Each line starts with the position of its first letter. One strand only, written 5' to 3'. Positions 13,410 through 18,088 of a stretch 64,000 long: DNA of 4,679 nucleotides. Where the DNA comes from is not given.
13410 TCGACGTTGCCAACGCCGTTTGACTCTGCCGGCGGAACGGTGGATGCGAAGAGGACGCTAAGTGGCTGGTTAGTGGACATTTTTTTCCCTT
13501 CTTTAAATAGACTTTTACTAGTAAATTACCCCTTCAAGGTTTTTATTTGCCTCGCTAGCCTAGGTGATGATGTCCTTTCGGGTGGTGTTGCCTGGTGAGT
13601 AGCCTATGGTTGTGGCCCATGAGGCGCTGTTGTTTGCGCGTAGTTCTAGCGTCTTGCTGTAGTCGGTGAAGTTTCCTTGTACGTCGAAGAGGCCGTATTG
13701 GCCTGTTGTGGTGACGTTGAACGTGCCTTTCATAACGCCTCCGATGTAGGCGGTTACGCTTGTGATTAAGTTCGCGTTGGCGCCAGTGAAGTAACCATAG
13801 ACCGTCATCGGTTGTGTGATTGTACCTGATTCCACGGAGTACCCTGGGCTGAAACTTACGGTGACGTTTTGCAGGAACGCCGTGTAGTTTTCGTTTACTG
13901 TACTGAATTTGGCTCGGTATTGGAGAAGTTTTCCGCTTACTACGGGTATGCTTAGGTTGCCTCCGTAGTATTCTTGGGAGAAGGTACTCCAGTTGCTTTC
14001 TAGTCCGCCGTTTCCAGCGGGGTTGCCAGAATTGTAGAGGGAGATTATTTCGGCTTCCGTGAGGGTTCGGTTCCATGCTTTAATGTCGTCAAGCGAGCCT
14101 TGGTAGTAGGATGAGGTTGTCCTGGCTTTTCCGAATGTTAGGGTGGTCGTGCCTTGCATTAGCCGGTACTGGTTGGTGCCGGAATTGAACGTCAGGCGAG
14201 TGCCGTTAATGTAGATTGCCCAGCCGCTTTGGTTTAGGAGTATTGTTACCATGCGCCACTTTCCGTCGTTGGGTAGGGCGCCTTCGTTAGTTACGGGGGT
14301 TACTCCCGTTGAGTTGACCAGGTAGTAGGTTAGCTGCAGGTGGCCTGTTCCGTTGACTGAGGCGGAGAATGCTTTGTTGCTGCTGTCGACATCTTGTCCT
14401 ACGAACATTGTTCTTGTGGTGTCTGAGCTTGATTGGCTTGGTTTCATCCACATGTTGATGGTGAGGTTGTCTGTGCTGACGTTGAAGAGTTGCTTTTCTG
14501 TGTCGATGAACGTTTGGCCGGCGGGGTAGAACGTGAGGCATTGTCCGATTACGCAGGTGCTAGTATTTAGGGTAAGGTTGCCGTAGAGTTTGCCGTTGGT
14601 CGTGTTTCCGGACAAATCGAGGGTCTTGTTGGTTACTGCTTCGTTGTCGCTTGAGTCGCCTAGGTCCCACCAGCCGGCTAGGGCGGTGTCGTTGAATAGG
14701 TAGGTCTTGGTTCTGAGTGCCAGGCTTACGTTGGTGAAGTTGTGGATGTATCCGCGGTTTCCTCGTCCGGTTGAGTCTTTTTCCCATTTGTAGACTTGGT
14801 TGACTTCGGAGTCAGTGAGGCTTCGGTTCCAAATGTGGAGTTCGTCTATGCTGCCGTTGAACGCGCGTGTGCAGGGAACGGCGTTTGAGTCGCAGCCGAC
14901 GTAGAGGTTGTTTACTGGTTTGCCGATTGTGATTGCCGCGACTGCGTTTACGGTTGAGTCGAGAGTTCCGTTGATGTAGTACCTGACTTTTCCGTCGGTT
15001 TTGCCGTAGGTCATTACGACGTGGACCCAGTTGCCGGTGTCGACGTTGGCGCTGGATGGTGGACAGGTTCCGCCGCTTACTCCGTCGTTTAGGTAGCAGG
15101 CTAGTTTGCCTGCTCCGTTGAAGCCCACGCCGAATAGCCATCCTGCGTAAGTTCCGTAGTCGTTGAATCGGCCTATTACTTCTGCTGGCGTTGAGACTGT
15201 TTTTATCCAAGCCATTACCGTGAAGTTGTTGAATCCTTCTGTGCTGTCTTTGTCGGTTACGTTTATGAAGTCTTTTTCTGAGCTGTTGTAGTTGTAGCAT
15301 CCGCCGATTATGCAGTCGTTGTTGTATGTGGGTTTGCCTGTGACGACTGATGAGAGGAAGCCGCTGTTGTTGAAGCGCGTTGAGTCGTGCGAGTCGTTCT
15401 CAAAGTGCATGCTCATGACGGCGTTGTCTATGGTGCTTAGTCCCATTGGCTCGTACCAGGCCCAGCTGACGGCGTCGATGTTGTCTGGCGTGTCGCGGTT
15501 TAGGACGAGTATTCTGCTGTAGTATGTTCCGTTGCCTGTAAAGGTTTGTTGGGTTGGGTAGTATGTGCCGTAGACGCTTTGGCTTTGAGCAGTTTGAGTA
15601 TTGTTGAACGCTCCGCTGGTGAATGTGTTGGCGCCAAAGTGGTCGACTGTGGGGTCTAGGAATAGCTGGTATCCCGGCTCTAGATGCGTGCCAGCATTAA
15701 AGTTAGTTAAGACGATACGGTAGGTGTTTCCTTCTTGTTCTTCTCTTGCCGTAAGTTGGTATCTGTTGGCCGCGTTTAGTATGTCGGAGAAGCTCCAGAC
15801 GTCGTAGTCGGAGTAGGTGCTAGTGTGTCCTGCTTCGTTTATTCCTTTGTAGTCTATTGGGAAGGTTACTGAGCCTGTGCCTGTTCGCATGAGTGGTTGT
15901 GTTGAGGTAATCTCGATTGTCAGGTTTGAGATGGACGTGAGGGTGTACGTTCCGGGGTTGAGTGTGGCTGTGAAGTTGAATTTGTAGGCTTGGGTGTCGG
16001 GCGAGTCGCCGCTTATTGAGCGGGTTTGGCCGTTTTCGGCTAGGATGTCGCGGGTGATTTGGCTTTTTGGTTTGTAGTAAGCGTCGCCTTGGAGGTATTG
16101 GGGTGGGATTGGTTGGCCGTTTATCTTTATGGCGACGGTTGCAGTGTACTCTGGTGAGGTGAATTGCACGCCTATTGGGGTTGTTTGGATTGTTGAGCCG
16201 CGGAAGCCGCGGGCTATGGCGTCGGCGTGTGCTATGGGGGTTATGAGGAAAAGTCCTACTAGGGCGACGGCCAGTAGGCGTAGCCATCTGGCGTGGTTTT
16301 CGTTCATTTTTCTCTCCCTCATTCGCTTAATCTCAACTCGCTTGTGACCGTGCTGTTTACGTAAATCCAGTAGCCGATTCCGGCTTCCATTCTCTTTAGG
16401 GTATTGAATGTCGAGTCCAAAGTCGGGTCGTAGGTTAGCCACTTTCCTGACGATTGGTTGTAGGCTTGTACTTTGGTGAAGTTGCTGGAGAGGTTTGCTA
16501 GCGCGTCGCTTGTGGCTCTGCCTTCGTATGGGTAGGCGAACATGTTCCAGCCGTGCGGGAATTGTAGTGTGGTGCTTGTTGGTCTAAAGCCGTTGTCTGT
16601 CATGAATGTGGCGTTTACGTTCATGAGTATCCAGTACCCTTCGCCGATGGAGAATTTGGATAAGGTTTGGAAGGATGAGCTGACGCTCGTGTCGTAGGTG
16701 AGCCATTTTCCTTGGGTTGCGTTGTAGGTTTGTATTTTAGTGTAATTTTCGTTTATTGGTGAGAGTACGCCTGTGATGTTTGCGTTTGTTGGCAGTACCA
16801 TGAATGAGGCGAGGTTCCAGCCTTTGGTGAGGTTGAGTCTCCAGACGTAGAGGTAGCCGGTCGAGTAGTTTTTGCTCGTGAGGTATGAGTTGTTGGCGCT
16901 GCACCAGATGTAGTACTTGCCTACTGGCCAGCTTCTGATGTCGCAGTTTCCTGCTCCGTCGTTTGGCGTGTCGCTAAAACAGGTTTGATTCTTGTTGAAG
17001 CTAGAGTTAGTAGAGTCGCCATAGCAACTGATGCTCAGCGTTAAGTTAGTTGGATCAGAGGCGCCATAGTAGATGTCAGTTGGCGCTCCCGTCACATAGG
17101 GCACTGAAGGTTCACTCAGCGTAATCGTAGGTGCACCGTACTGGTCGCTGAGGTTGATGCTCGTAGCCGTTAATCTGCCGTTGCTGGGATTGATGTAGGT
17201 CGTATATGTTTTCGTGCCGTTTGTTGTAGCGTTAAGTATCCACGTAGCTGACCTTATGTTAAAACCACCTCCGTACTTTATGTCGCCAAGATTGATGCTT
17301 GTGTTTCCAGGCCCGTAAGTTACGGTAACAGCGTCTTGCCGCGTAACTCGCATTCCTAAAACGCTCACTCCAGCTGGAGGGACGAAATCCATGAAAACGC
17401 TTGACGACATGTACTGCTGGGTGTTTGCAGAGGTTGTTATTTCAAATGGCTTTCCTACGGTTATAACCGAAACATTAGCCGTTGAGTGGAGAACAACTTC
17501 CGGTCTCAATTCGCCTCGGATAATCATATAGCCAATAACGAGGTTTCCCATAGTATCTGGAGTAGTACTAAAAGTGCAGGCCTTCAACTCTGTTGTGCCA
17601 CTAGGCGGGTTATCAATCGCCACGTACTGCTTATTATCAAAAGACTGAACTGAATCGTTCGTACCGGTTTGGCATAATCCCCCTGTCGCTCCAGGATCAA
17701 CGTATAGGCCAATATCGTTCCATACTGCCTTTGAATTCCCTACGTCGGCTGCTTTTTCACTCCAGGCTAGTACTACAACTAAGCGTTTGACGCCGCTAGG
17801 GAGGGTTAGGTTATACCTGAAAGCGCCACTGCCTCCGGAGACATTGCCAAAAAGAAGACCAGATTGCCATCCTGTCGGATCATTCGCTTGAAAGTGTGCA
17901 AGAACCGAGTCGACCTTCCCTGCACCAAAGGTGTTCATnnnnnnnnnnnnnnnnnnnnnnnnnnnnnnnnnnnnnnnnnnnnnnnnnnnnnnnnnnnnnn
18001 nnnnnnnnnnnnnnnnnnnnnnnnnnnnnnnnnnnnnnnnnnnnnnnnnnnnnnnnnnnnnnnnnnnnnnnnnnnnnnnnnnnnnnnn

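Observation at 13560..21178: Low-GC compositional island (about 7.6 kb) inside a 60%-GC locus, encoding three sequon-dense secreted proteins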

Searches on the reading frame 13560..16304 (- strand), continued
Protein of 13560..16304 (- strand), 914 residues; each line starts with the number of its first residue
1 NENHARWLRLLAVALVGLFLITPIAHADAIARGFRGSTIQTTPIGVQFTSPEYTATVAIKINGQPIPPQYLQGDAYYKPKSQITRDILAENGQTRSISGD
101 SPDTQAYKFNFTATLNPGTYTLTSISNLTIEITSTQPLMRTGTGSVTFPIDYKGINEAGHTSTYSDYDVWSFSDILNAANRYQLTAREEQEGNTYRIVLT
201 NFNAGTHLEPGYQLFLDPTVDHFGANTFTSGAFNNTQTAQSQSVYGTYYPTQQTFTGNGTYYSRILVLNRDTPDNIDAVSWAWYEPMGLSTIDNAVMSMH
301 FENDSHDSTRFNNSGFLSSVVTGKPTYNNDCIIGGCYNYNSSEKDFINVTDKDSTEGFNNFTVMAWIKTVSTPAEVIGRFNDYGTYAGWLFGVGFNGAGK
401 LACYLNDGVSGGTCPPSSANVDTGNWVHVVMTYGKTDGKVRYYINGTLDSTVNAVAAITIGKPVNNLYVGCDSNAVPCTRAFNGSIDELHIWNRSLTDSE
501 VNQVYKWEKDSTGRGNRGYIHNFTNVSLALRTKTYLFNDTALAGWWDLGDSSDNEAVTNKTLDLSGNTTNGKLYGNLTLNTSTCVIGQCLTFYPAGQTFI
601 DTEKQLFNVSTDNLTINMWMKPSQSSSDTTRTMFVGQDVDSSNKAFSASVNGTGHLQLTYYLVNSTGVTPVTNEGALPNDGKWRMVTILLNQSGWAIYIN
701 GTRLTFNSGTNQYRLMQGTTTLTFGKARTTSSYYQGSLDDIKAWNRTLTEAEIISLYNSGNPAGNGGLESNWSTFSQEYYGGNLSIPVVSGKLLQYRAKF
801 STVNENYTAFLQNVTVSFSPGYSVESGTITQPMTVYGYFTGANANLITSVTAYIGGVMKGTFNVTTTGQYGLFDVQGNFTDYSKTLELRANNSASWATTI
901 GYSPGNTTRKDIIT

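Call 54: list_cluster_members(proteins=[P0058, P0056, P0001, P0060, P0059, P0064, P0061, P0062])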
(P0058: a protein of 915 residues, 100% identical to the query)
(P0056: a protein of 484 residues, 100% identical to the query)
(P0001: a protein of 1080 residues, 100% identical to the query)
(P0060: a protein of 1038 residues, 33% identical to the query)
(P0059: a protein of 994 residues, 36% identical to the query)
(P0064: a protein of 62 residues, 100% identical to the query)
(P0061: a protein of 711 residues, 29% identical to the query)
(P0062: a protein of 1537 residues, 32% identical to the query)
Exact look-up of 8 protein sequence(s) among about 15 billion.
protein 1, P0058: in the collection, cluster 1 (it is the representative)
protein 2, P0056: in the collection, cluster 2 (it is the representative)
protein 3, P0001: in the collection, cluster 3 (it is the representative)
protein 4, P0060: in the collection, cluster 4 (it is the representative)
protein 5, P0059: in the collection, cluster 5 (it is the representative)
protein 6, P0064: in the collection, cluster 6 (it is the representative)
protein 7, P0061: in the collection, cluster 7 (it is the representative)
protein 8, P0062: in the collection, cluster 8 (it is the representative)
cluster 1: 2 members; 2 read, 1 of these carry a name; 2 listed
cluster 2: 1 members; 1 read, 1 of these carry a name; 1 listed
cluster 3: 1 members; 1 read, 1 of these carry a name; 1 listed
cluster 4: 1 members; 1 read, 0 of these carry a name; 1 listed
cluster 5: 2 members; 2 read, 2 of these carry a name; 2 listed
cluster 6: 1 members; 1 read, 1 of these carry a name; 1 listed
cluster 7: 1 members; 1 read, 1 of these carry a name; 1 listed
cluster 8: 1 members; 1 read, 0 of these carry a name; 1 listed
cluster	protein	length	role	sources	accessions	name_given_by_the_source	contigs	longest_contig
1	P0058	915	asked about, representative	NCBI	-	-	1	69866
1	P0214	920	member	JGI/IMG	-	hypothetical protein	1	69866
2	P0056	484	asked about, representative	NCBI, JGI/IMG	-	hypothetical protein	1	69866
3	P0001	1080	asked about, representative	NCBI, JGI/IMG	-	hypothetical protein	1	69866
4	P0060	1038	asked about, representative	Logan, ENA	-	-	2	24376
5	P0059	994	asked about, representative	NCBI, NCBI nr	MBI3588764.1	hypothetical protein HY095_06210, partial [Candidatus Micrarchaeota archaeon] | hypothetical protein [Candidatus Micrarchaeota archaeon]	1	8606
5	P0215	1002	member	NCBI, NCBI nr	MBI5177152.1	hypothetical protein HY995_03640, partial [Candidatus Micrarchaeota archaeon] | hypothetical protein [Candidatus Micrarchaeota archaeon]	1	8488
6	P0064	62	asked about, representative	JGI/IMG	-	hypothetical protein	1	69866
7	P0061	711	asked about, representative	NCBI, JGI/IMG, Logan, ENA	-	hypothetical protein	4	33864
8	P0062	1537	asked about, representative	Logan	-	-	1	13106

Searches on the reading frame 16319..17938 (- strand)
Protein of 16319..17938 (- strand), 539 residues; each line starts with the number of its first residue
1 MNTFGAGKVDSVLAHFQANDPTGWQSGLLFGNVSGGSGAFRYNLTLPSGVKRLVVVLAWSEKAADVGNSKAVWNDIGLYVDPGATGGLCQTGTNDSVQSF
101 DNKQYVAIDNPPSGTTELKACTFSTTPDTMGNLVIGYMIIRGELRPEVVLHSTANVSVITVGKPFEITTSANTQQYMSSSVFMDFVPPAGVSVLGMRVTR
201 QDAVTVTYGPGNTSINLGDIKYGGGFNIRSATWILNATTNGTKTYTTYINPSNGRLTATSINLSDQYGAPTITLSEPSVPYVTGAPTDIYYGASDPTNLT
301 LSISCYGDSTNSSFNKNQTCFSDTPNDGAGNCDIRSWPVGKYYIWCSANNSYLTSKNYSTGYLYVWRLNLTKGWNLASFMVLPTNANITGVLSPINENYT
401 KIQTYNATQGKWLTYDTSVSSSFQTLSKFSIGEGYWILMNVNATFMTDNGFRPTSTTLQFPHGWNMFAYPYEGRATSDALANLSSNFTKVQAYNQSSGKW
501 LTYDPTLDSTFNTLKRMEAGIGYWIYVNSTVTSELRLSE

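Call 70: search_protein_families(library=pfam, proteins=[window:16319-17938:-], max_evalue=1)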
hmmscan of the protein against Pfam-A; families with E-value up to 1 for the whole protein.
window:16319-17938:- (539 aa): 2 families
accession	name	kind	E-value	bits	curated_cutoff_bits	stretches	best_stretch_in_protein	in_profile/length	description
PF10425.15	SdrG_C_C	-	0.0087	16.6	24.4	1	227-266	7-47/156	C-terminus of bacterial fibrinogen-binding adhesin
PF12904.13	Collagen_bind_2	-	0.39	11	22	0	466-507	27-68/92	Putative collagen-binding domain of a collagenase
